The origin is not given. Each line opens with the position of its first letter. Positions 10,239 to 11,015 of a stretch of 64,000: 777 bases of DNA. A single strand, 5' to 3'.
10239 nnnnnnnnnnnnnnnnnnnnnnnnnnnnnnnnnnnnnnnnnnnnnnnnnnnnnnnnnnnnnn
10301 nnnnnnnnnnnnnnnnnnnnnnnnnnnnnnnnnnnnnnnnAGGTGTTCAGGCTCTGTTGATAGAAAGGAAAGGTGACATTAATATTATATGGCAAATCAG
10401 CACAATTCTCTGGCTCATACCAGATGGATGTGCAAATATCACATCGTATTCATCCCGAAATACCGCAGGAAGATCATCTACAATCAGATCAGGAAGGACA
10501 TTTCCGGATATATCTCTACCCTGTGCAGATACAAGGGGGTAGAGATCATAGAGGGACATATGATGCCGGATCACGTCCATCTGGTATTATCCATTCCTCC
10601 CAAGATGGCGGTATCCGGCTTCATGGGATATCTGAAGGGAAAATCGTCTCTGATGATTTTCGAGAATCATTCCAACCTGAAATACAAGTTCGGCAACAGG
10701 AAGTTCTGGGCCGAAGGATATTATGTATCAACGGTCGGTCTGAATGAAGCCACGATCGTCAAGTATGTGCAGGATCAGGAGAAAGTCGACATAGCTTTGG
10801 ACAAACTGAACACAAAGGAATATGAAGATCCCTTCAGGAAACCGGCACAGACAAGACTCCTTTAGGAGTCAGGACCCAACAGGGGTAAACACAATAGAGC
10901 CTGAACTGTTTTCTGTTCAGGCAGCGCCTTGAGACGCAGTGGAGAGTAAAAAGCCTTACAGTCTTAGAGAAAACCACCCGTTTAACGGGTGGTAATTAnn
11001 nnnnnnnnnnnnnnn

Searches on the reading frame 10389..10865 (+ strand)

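Call 7: search_protein_families(library=pfam, proteins=[window:10389-10865:+], max_evalue=0.001)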
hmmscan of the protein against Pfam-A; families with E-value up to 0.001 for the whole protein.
window:10389-10865:+ (158 aa): 1 family
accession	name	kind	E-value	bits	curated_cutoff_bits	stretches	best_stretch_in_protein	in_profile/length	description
PF01797.21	Y1_Tnp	-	2.6e-38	131.3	23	1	12-130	2-121/121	Transposase IS200 like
